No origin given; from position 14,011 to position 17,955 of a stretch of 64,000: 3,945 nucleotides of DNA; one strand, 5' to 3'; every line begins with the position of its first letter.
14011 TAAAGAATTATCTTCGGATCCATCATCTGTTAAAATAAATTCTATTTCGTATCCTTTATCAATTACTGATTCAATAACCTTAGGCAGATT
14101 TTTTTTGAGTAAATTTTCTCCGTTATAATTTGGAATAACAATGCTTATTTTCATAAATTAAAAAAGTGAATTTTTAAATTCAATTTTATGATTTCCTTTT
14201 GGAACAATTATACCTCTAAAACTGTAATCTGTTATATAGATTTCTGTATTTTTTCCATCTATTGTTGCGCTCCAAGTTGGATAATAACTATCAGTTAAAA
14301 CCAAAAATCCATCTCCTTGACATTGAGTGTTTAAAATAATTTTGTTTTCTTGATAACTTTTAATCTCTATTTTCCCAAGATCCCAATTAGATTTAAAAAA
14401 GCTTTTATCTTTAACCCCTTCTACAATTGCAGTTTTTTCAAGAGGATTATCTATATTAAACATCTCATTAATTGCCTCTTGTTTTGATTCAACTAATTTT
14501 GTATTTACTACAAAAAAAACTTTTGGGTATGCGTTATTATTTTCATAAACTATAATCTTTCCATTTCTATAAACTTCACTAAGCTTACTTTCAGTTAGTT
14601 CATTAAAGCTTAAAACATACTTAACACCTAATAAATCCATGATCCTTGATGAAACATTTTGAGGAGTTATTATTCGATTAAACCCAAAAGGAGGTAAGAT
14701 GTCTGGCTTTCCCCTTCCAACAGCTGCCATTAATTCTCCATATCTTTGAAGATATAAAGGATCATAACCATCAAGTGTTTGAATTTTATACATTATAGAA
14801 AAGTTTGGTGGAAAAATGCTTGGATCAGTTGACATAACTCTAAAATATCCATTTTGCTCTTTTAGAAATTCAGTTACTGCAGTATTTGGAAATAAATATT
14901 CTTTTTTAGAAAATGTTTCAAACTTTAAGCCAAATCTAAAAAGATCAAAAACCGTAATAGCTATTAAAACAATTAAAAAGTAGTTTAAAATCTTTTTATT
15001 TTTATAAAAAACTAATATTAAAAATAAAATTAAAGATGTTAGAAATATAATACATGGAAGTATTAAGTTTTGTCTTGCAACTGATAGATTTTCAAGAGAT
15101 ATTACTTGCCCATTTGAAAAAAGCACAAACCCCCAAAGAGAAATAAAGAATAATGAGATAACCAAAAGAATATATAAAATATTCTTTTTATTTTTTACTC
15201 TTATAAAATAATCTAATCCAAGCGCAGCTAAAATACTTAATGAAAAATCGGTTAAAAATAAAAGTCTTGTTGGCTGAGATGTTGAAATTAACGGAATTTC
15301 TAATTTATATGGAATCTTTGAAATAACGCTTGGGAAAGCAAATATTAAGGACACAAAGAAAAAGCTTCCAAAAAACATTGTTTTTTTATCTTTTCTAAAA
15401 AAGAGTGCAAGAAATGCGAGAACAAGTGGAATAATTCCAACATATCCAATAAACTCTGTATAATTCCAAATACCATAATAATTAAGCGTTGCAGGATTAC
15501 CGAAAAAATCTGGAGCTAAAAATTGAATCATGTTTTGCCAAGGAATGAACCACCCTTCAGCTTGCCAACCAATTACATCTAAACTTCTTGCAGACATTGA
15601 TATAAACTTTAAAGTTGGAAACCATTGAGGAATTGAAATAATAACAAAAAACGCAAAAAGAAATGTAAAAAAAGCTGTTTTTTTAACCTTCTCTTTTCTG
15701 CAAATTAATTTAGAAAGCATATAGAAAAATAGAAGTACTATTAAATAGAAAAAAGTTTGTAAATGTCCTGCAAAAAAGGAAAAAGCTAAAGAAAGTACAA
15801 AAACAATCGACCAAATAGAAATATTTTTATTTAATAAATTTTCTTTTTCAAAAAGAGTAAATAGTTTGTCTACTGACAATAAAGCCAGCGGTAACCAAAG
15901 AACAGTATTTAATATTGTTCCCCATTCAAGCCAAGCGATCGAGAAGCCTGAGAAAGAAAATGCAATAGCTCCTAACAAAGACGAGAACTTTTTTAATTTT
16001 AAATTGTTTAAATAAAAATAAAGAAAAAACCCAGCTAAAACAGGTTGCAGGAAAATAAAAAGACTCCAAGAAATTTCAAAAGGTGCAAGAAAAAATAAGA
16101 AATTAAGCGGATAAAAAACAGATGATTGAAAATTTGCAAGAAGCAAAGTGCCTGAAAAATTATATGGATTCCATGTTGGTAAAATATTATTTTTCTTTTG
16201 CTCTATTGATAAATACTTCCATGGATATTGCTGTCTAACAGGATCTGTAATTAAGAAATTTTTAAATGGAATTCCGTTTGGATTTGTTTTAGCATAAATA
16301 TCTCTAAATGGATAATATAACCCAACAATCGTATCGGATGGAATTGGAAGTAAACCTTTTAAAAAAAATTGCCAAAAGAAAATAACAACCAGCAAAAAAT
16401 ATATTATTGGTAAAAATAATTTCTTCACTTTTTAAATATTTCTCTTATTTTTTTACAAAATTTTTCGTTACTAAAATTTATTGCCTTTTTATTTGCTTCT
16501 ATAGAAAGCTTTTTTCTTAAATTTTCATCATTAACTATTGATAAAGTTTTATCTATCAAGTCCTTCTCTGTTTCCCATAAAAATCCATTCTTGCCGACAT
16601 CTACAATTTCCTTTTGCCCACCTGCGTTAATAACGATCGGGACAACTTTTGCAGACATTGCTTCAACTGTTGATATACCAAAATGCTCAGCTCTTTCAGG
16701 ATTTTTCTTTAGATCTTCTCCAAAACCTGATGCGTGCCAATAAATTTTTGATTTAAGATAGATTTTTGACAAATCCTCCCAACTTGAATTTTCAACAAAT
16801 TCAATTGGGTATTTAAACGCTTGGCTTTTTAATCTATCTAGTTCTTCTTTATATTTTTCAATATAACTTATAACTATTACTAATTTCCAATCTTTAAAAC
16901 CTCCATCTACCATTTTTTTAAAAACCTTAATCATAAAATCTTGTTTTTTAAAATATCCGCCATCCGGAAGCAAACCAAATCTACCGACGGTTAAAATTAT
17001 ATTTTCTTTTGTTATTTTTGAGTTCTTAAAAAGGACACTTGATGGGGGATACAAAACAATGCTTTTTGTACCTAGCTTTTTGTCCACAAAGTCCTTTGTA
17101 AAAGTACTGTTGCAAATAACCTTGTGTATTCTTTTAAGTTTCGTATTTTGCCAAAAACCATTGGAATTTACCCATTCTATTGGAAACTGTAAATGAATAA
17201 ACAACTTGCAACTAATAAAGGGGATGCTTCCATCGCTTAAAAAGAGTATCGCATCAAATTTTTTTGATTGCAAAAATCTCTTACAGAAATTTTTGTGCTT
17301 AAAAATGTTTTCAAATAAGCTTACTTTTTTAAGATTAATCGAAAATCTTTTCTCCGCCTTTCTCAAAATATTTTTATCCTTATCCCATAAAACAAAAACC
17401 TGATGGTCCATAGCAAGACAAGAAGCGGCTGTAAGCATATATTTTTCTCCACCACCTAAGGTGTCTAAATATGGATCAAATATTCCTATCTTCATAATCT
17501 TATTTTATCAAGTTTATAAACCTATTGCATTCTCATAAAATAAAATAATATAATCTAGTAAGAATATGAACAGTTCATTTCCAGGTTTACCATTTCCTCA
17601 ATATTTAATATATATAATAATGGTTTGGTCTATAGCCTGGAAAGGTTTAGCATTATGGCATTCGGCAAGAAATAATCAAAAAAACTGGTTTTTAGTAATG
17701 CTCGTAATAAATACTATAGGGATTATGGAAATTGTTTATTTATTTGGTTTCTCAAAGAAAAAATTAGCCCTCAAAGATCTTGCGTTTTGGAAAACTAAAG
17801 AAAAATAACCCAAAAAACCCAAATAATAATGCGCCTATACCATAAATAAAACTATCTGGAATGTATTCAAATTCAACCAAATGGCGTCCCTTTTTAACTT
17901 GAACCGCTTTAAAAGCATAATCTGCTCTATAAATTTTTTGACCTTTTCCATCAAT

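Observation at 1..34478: A 34 kb single-strand glycosylation supercluster dominated by GT-C membrane transferases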

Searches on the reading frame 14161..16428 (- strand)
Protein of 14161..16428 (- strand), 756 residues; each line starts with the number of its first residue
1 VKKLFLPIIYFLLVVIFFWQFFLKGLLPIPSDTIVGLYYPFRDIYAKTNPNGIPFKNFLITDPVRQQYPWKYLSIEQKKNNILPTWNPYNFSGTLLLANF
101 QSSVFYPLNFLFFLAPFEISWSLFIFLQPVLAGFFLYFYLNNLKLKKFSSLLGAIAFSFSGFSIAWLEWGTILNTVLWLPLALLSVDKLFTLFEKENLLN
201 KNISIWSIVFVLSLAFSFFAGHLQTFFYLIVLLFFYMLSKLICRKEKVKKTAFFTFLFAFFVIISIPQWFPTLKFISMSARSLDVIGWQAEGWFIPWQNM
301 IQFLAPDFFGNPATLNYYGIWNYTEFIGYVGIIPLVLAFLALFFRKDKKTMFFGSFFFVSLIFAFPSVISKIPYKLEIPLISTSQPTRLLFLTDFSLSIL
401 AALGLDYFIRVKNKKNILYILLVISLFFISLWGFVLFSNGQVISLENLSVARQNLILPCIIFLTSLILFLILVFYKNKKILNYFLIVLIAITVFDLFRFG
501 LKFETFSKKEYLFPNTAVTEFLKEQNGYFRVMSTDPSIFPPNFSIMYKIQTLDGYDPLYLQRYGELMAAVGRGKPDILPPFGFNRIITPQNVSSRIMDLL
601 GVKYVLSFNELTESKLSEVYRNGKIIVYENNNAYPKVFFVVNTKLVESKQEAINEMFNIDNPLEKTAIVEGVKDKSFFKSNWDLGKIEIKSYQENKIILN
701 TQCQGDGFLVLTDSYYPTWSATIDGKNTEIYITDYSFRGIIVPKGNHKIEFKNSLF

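Call 7: search_protein_families(library=pfam, proteins=[window:14161-16428:-], max_evalue=0.01)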
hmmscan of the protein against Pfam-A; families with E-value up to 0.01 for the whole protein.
window:14161-16428:- (756 aa): 1 family
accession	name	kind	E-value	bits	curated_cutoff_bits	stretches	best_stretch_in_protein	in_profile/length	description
PF09586.16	YfhO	-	2.9e-28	99.2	28.5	2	102-652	73-605/835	Bacterial membrane protein YfhO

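Call 69: search_protein_families(library=ncbifam, proteins=[window:14161-16428:-], max_evalue=0.001)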
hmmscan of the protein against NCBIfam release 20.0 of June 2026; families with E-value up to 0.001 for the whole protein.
window:14161-16428:- (756 aa): 0 families

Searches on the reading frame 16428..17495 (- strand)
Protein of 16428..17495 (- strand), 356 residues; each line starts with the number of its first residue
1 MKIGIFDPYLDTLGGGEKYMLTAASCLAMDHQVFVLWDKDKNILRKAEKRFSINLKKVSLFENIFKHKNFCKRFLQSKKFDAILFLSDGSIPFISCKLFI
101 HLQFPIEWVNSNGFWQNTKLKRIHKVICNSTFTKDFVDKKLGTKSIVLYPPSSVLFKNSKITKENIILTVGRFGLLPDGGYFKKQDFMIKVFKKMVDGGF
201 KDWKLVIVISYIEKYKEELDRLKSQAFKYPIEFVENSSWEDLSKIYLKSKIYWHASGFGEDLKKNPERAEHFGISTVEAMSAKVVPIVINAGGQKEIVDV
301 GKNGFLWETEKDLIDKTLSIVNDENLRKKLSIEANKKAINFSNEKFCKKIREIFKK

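Call 7: search_protein_families(library=pfam, proteins=[window:16428-17495:-], max_evalue=0.01)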
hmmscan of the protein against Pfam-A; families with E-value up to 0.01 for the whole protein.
window:16428-17495:- (356 aa): 4 families
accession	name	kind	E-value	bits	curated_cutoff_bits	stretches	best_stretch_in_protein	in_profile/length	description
PF00534.26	Glycos_transf_1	-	3.4e-23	82.5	26.4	1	157-336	8-171/172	Glycosyl transferases group 1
PF13692.12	Glyco_trans_1_4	-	3.4e-12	47.2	27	1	165-323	2-142/142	Glycosyl transferases group 1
PF15924.11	ALG11_N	-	3.8e-05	24.3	29.8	1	2-59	3-67/209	ALG11 mannosyltransferase N-terminus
PF13439.12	Glyco_transf_4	-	0.00048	20.6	28.5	1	14-145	2-156/170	Glycosyltransferase Family 4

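Call 31: find_homologous_proteins(query=window:16428-17495:-, max_evalue=1e-20)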
Query window:16428-17495:- (356 aa): 5400 proteins with E <= 1e-20 among 8000 candidates; the best 120 are listed.
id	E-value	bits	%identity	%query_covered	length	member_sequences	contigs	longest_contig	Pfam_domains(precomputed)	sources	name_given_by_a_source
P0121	1.8e-234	796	100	100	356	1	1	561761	PF00534.27,PF13692.13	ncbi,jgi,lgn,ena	-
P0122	1.1e-184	632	80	100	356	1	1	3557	PF00534.27,PF13692.13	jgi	jgi:glycosyltransferase involved in cell wall biosynthesis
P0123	1.1e-183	628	77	100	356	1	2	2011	PF00534.27,PF13692.13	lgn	-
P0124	4.1e-180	617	77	100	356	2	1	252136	PF00534.27,PF13692.13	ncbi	-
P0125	5.0e-178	610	77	100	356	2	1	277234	PF00534.27,PF13439.13,PF13692.13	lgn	-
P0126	2.3e-177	608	76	100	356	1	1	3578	PF00534.27,PF13692.13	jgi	jgi:glycosyltransferase involved in cell wall biosynthesis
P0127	5.8e-177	606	76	100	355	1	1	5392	PF00534.27,PF13692.13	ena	-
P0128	1.0e-171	589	73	100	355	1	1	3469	PF00534.27,PF13692.13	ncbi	-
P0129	4.0e-164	564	71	100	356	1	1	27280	PF00534.27,PF13524.13,PF13692.13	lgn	-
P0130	4.5e-154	531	66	99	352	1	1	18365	PF00534.27,PF13692.13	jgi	jgi:glycosyltransferase involved in cell wall biosynthesis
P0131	7.5e-126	438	56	100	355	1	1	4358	PF00534.27,PF13692.13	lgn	-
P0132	4.2e-125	436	57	100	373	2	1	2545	PF00534.27,PF13439.13,PF13692.13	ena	-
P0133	4.8e-125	436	57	100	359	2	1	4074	PF00534.27,PF13692.13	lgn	-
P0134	1.3e-124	434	56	99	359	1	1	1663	PF00534.27,PF13439.13,PF13692.13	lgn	-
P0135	9.7e-124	431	56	100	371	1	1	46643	PF00534.27,PF13692.13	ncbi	-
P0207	1.2e-116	408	53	99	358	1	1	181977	PF00534.27,PF15924.12,PF13692.13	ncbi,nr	ncbi:MAG: glycosyltransferase [Candidatus Levybacteria bacterium]|nr:glycosyltransferase [Candidatus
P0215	2.0e-116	407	54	100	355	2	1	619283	PF00534.27,PF13439.13,PF13692.13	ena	-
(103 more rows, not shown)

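Call 32: find_encoding_contigs(protein=P0124, flank=10000, max_places=1)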
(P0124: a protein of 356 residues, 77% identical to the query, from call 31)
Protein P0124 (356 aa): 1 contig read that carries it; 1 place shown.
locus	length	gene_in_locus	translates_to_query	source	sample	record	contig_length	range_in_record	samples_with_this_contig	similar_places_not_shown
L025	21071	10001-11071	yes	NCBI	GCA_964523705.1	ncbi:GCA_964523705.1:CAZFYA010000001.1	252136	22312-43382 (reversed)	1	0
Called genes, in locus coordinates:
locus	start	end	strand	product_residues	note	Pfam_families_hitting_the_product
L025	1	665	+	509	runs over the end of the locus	PF10131:PTPS_related (weak)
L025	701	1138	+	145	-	-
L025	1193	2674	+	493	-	PF10131:PTPS_related, PF13231:PMT_2 (weak)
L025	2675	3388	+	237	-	PF13641:Glyco_tranf_2_3 (weak), PF00535:Glycos_transf_2, PF10111:Glyco_tranf_2_2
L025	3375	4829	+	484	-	PF01943:Polysacc_synt, PF13440:Polysacc_synt_3, PF03023:MurJ (weak)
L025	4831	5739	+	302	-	PF00535:Glycos_transf_2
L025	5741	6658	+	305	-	PF00535:Glycos_transf_2, PF13641:Glyco_tranf_2_3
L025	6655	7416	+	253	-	PF00535:Glycos_transf_2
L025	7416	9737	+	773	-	PF09586:YfhO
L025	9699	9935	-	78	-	PF18893:DUF5652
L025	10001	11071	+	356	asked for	PF00534:Glycos_transf_1, PF13692:Glyco_trans_1_4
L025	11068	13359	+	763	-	PF09586:YfhO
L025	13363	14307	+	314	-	PF00535:Glycos_transf_2, PF13641:Glyco_tranf_2_3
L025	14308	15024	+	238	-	PF00535:Glycos_transf_2, PF10111:Glyco_tranf_2_2, PF13641:Glyco_tranf_2_3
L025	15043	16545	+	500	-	-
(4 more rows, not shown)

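Call 33: find_encoding_contigs(protein=P0207, flank=10000, max_places=1)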
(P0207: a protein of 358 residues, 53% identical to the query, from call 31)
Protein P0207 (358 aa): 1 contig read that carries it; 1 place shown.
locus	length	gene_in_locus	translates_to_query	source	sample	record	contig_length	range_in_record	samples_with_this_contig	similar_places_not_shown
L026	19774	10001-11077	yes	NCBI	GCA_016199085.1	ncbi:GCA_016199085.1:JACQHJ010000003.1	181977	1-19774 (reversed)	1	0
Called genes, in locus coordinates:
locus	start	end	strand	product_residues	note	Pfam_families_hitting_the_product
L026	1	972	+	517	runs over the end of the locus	PF10131:PTPS_related, PF09586:YfhO (weak)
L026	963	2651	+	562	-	PF10131:PTPS_related, PF13231:PMT_2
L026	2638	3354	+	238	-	PF00535:Glycos_transf_2, PF10111:Glyco_tranf_2_2 (weak)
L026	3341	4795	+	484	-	PF01943:Polysacc_synt, PF13440:Polysacc_synt_3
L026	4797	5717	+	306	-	PF00535:Glycos_transf_2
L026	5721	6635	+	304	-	PF00535:Glycos_transf_2, PF13641:Glyco_tranf_2_3, PF13506:Glyco_transf_21 (faint), PF13632:Glyco_trans_2_3 (weak)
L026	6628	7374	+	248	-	PF00535:Glycos_transf_2, PF10111:Glyco_tranf_2_2 (weak)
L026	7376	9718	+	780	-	PF09586:YfhO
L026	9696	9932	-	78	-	PF18893:DUF5652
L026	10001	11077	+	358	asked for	PF15924:ALG11_N (faint), PF00534:Glycos_transf_1, PF13692:Glyco_trans_1_4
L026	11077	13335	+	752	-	PF09586:YfhO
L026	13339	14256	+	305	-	PF00535:Glycos_transf_2, PF10111:Glyco_tranf_2_2 (weak), PF13641:Glyco_tranf_2_3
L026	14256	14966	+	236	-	PF00535:Glycos_transf_2, PF10111:Glyco_tranf_2_2, PF13641:Glyco_tranf_2_3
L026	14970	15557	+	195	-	PF13489:Methyltransf_23, PF13847:Methyltransf_31 (faint), PF08241:Methyltransf_11, PF08242:Methyltransf_12 (weak), PF13649:Methyltransf_25 (weak)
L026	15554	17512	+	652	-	-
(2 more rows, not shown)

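Call 34: find_encoding_contigs(protein=P0215, flank=10000, max_places=1)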
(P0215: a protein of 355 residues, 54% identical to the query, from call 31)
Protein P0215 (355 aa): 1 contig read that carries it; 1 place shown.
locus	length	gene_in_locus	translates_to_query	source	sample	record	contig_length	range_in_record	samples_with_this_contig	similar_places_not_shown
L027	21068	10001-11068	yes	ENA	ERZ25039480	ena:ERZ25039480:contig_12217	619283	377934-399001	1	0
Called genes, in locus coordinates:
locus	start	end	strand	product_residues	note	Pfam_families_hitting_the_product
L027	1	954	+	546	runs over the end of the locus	-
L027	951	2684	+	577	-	-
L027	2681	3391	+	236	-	PF00535:Glycos_transf_2, PF10111:Glyco_tranf_2_2 (weak)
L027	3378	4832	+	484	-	PF01943:Polysacc_synt, PF13440:Polysacc_synt_3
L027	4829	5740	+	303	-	PF00535:Glycos_transf_2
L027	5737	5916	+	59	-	-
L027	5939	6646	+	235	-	PF00535:Glycos_transf_2 (weak), PF13641:Glyco_tranf_2_3, PF13632:Glyco_trans_2_3 (weak)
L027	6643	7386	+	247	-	PF00535:Glycos_transf_2, PF10111:Glyco_tranf_2_2 (weak)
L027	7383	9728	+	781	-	PF09586:YfhO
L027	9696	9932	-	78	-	PF18893:DUF5652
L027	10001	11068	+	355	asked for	PF13439:Glyco_transf_4 (faint), PF00534:Glycos_transf_1, PF13692:Glyco_trans_1_4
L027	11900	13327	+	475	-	PF09586:YfhO (weak)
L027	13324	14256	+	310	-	PF00535:Glycos_transf_2, PF10111:Glyco_tranf_2_2, PF13641:Glyco_tranf_2_3, PF13632:Glyco_trans_2_3 (weak)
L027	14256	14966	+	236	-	PF00535:Glycos_transf_2, PF10111:Glyco_tranf_2_2, PF13641:Glyco_tranf_2_3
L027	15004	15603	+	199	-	PF13489:Methyltransf_23, PF13847:Methyltransf_31, PF08241:Methyltransf_11, PF08242:Methyltransf_12, PF13649:Methyltransf_25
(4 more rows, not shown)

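Call 69: search_protein_families(library=ncbifam, proteins=[window:16428-17495:-], max_evalue=0.001)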
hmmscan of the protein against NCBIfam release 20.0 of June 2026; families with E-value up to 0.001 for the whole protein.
window:16428-17495:- (356 aa): 9 families
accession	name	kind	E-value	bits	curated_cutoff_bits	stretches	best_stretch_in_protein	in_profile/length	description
TIGR03999.1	thiol_BshA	equivalog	8.5e-12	44.7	273.7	1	262-355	275-371/375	N-acetyl-alpha-D-glucosaminyl L-malate synthase BshA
NF050056.1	ProtGlycPglH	equivalog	4.8e-09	35.7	600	1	14-352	13-348/354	GalNAc-alpha-(1->4)-GalNAc-alpha-(1->3)-diNAcBac-PP-undecaprenol alpha-1,4-N-acetyl-D-galactosaminyltransferase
NF038229.1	Glyco4_Geo_Pelo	equivalog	2.8e-07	29.9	400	1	272-354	250-333/338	GPMC system family 4 glycosyltransferase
NF049988.1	MGlcDAGSynMgs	equivalog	3.3e-07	30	400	1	265-355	295-385/398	alpha-monoglucosyldiacylglycerol synthase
NF041876.1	EPS_EpsE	equivalog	4e-07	29.6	400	1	268-339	304-377/389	exopolysaccharide biosynthesis GT4 family glycosyltransferase EpsE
NF041139.1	TreT_Thcocales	equivalog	7.1e-06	25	775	1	270-338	324-392/412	trehalose synthase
TIGR03449.1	mycothiol_MshA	equivalog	0.00012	21.1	462.5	1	265-355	309-401/406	D-inositol-3-phosphate glycosyltransferase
NF041010.1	glycosy_Agl16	equivalog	0.00055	18.9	575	1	273-355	267-349/352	glycosylation protein Agl16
TIGR02149.1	glgA_Coryne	subfamily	0.00075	18.7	302.4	0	269-356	293-389/391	glycogen synthase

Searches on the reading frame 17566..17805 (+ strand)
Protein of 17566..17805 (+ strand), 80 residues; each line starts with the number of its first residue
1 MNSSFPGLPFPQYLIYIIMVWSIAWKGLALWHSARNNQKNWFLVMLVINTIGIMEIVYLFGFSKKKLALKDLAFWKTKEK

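Call 13: search_protein_families(library=pfam, proteins=[window:17566-17805:+], max_evalue=0.001)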
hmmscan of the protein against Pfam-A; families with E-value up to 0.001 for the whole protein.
window:17566-17805:+ (80 aa): 1 family
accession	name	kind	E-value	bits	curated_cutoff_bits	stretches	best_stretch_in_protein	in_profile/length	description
PF18893.5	DUF5652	-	3e-25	88.2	23.4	1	12-66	13-67/71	Family of unknown function (DUF5652)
